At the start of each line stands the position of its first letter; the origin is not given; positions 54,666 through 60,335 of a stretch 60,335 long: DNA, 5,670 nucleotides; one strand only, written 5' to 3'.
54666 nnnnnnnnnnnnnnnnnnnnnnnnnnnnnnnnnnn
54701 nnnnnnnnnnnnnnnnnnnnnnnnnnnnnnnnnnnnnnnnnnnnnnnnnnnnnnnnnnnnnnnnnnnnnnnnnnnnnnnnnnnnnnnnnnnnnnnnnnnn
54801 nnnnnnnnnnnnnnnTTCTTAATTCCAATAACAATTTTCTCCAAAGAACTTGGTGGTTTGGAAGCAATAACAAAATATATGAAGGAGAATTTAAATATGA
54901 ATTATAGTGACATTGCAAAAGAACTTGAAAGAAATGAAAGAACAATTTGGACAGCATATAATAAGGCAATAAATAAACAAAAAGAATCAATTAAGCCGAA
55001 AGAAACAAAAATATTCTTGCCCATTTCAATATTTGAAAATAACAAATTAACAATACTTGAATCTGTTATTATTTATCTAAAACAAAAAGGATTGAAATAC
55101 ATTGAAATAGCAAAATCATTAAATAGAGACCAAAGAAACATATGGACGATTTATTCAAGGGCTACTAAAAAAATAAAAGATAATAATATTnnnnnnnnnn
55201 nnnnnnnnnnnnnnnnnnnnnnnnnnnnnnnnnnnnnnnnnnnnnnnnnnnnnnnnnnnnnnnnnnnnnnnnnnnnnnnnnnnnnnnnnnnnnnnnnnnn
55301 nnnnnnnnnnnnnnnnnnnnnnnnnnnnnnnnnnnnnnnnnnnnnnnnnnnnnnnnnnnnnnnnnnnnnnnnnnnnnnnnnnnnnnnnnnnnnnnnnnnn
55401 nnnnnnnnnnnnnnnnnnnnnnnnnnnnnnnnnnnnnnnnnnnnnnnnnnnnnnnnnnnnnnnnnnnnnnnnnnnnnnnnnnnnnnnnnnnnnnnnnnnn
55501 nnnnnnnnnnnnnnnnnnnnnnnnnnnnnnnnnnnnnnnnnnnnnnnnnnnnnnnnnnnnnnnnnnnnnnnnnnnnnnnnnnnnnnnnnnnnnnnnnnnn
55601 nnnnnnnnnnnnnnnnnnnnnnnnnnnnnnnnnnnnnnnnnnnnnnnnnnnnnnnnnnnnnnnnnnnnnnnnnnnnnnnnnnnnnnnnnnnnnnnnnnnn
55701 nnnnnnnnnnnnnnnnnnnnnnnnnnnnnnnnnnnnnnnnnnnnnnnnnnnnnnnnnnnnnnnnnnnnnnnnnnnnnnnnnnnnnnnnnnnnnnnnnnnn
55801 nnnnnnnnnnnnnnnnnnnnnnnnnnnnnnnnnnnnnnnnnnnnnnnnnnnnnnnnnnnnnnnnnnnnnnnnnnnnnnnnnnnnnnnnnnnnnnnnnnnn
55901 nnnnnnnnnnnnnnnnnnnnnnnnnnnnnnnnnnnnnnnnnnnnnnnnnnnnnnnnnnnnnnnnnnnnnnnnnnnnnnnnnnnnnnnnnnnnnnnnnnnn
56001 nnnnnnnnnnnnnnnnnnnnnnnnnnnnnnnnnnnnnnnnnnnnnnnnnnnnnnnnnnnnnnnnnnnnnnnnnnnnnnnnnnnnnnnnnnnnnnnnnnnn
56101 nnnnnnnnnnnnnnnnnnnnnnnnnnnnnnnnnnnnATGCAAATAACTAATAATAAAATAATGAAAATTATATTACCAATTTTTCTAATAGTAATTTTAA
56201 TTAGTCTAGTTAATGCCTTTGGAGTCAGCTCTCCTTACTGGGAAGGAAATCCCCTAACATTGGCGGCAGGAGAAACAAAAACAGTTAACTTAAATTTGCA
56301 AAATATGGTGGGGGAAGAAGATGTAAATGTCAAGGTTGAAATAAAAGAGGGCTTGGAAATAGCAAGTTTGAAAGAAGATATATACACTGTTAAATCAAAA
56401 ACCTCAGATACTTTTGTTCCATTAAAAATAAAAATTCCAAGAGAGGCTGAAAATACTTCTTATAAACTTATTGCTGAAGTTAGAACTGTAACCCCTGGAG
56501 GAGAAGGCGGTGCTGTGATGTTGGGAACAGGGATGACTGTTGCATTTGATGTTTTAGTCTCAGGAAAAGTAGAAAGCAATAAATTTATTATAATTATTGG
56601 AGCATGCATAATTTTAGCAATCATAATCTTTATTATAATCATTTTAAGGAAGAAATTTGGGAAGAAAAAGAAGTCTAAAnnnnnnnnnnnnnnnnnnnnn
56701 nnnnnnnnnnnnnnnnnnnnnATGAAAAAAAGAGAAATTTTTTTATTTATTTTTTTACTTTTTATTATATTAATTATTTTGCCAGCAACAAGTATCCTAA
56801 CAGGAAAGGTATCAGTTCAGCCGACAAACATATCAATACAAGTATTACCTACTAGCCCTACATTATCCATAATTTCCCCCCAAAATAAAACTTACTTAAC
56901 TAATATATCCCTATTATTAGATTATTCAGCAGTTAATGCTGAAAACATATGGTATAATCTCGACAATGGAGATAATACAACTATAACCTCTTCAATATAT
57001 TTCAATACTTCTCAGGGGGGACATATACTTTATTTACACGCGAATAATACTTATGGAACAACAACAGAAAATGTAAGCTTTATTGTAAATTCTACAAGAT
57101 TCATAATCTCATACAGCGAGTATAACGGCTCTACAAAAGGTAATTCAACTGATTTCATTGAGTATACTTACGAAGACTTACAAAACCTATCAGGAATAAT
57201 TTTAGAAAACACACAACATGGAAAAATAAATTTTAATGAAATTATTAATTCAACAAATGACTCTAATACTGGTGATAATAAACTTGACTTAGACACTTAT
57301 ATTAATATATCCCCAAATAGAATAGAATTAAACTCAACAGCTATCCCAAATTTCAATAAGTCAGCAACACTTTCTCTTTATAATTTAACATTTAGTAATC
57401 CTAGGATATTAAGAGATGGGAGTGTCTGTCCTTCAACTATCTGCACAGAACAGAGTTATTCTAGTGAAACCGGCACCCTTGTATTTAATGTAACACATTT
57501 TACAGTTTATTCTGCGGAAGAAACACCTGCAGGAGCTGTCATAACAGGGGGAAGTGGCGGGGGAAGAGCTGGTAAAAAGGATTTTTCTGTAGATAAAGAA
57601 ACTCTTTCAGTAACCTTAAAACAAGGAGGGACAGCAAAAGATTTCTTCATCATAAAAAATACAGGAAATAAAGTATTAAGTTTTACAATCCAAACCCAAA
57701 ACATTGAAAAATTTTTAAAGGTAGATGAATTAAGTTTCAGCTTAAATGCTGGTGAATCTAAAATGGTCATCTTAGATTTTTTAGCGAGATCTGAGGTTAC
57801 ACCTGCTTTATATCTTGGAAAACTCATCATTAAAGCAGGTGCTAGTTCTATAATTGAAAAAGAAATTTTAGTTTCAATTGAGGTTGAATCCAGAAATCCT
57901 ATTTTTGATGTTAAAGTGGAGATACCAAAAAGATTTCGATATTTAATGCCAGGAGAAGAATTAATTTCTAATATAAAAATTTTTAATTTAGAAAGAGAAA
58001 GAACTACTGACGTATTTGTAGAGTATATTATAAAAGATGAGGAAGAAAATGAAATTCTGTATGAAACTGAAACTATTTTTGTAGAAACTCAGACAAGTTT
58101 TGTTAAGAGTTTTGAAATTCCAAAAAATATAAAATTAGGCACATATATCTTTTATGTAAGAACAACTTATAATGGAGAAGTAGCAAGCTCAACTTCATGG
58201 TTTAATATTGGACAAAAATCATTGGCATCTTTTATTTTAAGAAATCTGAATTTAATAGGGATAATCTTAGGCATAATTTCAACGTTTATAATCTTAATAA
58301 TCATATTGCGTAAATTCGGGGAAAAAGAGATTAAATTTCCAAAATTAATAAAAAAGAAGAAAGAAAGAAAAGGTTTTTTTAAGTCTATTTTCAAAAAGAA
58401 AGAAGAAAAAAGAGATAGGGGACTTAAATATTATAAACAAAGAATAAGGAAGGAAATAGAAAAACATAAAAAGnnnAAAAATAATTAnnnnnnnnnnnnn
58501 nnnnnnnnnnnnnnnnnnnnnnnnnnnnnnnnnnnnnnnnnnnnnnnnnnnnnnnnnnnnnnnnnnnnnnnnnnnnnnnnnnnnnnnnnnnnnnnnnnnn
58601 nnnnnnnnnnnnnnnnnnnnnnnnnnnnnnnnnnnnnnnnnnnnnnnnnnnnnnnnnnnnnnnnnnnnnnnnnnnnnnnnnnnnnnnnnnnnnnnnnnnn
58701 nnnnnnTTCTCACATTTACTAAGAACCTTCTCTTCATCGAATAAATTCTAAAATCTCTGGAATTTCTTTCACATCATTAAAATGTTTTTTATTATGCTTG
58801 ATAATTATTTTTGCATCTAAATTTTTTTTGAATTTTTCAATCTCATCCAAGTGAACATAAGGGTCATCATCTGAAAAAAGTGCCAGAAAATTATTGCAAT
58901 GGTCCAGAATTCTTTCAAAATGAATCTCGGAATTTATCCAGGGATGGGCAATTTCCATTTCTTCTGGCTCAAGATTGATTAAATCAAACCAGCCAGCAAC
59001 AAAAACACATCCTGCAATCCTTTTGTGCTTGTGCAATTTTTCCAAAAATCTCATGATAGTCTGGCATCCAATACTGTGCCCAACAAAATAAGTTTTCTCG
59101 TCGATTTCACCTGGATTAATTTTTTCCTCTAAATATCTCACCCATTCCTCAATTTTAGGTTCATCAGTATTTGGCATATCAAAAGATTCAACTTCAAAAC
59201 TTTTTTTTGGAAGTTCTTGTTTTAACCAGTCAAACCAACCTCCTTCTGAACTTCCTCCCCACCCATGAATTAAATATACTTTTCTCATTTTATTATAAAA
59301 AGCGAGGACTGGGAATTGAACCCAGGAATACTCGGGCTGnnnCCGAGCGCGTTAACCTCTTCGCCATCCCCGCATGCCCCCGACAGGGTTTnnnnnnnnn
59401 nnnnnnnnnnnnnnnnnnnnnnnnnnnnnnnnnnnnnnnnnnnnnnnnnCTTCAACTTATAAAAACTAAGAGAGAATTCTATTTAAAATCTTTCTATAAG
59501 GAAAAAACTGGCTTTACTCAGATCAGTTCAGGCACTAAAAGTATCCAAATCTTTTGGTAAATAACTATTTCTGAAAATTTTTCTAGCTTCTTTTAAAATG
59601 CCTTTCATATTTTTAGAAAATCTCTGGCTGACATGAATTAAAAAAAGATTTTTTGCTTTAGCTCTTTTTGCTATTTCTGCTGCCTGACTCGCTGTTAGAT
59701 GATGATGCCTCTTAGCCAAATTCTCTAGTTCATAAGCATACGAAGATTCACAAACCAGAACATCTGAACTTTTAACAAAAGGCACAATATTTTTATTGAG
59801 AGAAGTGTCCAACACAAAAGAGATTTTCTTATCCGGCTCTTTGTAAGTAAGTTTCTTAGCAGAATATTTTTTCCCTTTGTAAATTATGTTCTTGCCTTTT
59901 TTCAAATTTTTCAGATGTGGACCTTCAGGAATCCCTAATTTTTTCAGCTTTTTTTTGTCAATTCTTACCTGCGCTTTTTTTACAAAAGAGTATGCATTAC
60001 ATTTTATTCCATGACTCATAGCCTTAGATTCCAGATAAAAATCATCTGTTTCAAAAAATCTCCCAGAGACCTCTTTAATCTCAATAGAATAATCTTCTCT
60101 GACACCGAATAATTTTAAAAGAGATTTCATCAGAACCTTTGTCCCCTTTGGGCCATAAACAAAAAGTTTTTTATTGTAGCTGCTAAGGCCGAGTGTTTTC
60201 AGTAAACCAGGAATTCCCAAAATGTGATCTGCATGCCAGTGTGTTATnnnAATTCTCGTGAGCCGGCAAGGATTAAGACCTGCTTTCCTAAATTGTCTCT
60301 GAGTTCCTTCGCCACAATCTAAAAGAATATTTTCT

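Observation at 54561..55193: Cytoplasmic tandem helix-turn-helix tail fused in frame to the giant surface protein: a possible membrane-tethered transcription factor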

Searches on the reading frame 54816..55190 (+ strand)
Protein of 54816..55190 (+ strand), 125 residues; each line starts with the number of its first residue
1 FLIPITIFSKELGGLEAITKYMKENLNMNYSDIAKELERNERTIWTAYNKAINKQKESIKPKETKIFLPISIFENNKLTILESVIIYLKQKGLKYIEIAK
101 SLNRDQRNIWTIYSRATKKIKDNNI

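Call 59: predict_structure(alignment_id=A2)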
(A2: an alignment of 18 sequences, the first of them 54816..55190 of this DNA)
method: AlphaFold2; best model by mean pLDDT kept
length: 125 residues; sequences in the alignment: 18
mean_pLDDT: 95.4   pTM: 0.87
mean pLDDT of the five models: 95.4, 95.4, 95.4, 95.3, 94.9
residues with pLDDT >= 90: 117; 70-90: 8; 50-70: 0; < 50: 0
segments of 3 or more residues with pLDDT < 50: none
pLDDT, mean of each block of 10 residues (from residue 1): 94 97 97 96 98 95 93 94 97 97 96 96 84
secondary structure, 60 per line:
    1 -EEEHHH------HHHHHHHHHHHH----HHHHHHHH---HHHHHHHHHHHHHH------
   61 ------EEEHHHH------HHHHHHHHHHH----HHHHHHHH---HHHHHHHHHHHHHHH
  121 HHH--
elements in order: E2-4 H14-25 H30-37 H41-54 E67-69 H70-73 H80-90 H95-102 H106-123

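Call 61: fold_search(model_id=the predicted structure, library=pdb)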
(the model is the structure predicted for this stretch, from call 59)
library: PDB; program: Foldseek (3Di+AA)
matches with E <= 10: 685; with E <= 0.001: 0
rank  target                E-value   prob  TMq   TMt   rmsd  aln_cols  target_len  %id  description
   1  9a7s_A                5.2e-02  0.94  0.34  0.18  20.6       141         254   19  Integrative model of RPSD-RPOB by crosslinking MS and deep learning (released 2024-09-18)
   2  1u78_A                8.5e-02  0.82  0.28  0.33  17.6       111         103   14  Structure of the bipartite DNA-binding domain of Tc3 transposase bound to transposon DNA (released 2004-08-31)
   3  2lvs_MODEL_1_A        1.3e-01  0.82  0.31  0.36  10.0       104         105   20  NMR solution structure of a CRISPR repeat binding protein (released 2013-01-23)
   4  6eo3_A                1.6e-01  0.72  0.34  0.21  14.0       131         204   20  Conformational dynamism for DNA interaction in Salmonella typhimurium RcsB response regulator. S207C P212121 (released 2017-11-15)
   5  8x6g_H                1.9e-01  0.85  0.38  0.19  24.6       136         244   15  Cryo-EM structure of Staphylococcus aureus sigB-dependent RNAP-promoter open complex (released 2024-06-05)
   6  5o8y_H                2.8e-01  0.60  0.34  0.21  14.8       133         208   20  Conformational dynamism for DNA interaction in Salmonella typhimurium RcsB response regulator. (released 2017-11-15)
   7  9n9q_C                3.0e-01  0.82  0.38  0.18  22.4       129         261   15  Cryo-EM structure of the RNA-guided transcription complex (released 2025-12-24)
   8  9a50_A                3.0e-01  0.72  0.36  0.17  23.0       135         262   15  Integrative model of RPSB-RPOC by crosslinking MS and deep learning (released 2024-09-18)
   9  6zix_A                3.9e-01  0.63  0.40  0.26  11.0       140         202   19  Structure of RcsB from Salmonella enterica serovar Typhimurium bound to promoter P1flhDC in the presence of phosphomim (released 2021-02-17)
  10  6eo3_B                4.1e-01  0.57  0.36  0.23  14.6       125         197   21  Conformational dynamism for DNA interaction in Salmonella typhimurium RcsB response regulator. S207C P212121 (released 2017-11-15)
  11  8hnp_B                4.4e-01  1.00  0.37  0.34   0.6        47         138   36  Archaeal transcription factor Mutant (released 2023-09-13)
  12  5vxn_C                4.9e-01  0.47  0.34  0.21  13.8       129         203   19  Structure of two RcsB dimers bound to two parallel DNAs. (released 2018-03-07)
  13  5o8y_C                4.9e-01  0.47  0.35  0.21  14.3       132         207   19  Conformational dynamism for DNA interaction in Salmonella typhimurium RcsB response regulator. (released 2017-11-15)
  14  7s03_A                4.9e-01  0.35  0.27  0.30  16.9       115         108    9  DNA-binding domain of human SETMAR in complex with Hsmar1 terminal inverted repeat (TIR) DNA (released 2022-08-03)
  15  5w43_B                5.1e-01  0.63  0.41  0.28  10.8       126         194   21  Structure of the two-component response regulator RcsB-DNA complex (released 2018-03-07)
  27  8hno_A                7.5e-01  1.00  0.37  0.33   0.5        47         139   36  Archaeal transcription factor Wild type (released 2023-09-13)
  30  8hno_B                7.9e-01  1.00  0.37  0.34   0.5        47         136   36  Archaeal transcription factor Wild type (released 2023-09-13)
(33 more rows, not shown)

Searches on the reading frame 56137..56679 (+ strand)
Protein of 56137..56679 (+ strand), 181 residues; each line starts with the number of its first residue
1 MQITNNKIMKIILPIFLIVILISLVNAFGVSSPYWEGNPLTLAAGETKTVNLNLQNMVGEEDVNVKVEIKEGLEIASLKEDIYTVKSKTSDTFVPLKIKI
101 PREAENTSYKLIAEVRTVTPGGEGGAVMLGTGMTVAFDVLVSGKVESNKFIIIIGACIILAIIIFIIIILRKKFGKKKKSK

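Call 6: search_protein_families(library=pfam, proteins=[window:56137-56679:+], max_evalue=1)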
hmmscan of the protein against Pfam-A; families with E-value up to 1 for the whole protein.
window:56137-56679:+ (181 aa): 5 families
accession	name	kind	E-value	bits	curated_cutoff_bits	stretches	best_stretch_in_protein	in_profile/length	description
PF12420.13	DUF3671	-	0.0015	18.5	34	1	5-181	157-219/223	Fam-L, Fam-M like protein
PF04276.17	DUF443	-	0.0032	17.7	26.2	1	106-177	41-119/202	Protein of unknown function (DUF443)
PF11137.13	DUF2909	-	0.069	13.5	31.4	0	136-175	19-58/60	Protein of unknown function (DUF2909)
PF18368.7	Ig_GlcNase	-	0.1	13.2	26.3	1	30-68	62-101/105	Exo-beta-D-glucosaminidase Ig-fold domain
PF15012.11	DUF4519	-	0.56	10.8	27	0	4-22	26-44/56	Domain of unknown function (DUF4519)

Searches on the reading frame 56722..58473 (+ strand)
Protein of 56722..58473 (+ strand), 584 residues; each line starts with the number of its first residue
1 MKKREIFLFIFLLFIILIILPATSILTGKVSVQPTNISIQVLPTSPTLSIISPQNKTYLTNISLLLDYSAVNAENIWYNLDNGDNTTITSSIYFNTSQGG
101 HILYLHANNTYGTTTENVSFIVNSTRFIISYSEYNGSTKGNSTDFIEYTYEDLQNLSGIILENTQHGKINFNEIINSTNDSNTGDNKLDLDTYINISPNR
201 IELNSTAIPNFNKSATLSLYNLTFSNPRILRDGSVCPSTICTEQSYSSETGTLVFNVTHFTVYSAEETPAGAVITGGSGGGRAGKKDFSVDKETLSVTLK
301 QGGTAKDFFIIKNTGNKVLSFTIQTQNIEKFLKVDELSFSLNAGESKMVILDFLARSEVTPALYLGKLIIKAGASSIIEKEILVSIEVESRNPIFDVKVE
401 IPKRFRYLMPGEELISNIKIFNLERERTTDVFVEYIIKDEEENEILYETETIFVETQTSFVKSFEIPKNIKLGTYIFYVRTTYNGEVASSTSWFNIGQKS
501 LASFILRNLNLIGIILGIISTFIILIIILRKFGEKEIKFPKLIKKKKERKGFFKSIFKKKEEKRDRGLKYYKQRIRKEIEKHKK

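Call 6: search_protein_families(library=pfam, proteins=[window:56722-58473:+], max_evalue=1)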
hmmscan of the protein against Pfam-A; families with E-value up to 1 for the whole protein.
window:56722-58473:+ (584 aa): 7 families
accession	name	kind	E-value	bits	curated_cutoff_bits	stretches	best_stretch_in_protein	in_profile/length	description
PF04096.20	Nucleoporin2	-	0.0032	18.1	28.4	1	245-264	128-147/148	Nup98-96 autopeptidase S59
PF22067.2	Cep192_D3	-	0.0064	17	27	1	293-359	7-73/99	Cep192 domain 3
PF09608.15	Alph_Pro_TM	-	0.0073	16.5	24.5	1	428-524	116-214/227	Putative transmembrane protein (Alph_Pro_TM)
PF10407.14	Cytokin_check_N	-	0.019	15.3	22.6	1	389-439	9-56/71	Cdc14 phosphatase binding protein N-terminus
PF01835.25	MG2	-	0.083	13.7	32.8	1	410-494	13-94/96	MG2 domain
PF06363.16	Picorna_P3A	-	0.12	12.8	25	1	491-534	49-92/98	Picornaviridae P3A protein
PF21577.3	PG_0320-like_C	-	0.21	12.2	27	1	310-374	26-88/106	PG_0320-like, C-terminal domain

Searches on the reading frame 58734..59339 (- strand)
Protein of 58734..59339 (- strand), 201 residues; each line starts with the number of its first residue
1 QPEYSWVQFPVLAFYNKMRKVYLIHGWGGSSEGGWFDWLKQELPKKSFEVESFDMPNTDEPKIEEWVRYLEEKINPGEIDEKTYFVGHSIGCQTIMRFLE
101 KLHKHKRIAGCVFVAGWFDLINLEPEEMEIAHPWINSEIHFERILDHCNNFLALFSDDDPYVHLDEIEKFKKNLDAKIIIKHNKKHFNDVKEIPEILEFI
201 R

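Call 31: search_protein_families(library=pfam, proteins=[window:58734-59339:-], max_evalue=0.01)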
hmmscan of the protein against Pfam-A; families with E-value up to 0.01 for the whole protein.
window:58734-59339:- (201 aa): 7 families
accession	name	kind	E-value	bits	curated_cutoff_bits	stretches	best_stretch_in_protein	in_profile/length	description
PF06821.19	Ser_hydrolase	-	2.7e-24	86.4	22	1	22-188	2-155/172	Serine hydrolase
PF00561.26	Abhydrolase_1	-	1e-09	38.8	25.8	1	21-183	3-173/245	alpha/beta hydrolase fold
PF10230.15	LIDHydrolase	-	9.3e-06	26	27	1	67-121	69-123/262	Lipid-droplet associated hydrolase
PF12697.13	Abhydrolase_6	-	1.3e-05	26.5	26.3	1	21-140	1-117/217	Alpha/beta hydrolase family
PF08538.16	DUF1749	-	5e-05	23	24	1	58-115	82-141/299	Protein of unknown function (DUF1749)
PF22749.2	Arb2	-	0.0054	16.5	26.8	1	43-127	156-241/260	Arb2 domain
PF12146.15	Hydrolase_4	-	0.0082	15.9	27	0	77-123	72-116/239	Serine aminopeptidase, S33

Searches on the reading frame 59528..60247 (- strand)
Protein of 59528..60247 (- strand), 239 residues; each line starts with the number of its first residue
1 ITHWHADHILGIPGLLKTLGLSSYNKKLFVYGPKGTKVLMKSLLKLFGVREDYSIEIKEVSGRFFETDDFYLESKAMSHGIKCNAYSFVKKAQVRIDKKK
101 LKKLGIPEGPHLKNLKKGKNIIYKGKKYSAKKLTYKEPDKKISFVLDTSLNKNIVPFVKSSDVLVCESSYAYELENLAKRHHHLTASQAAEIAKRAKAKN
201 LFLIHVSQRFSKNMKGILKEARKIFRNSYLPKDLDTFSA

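Call 31: search_protein_families(library=pfam, proteins=[window:59528-60247:-], max_evalue=0.01)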
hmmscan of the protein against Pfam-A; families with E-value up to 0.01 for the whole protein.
window:59528-60247:- (239 aa): 2 families
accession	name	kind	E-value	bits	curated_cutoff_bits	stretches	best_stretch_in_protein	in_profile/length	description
PF12706.13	Lactamase_B_2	-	8.1e-09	35.8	27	1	137-205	132-199/200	Beta-lactamase superfamily domain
PF00753.33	Lactamase_B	-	0.0022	18.4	22.7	1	1-25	49-73/196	Metallo-beta-lactamase superfamily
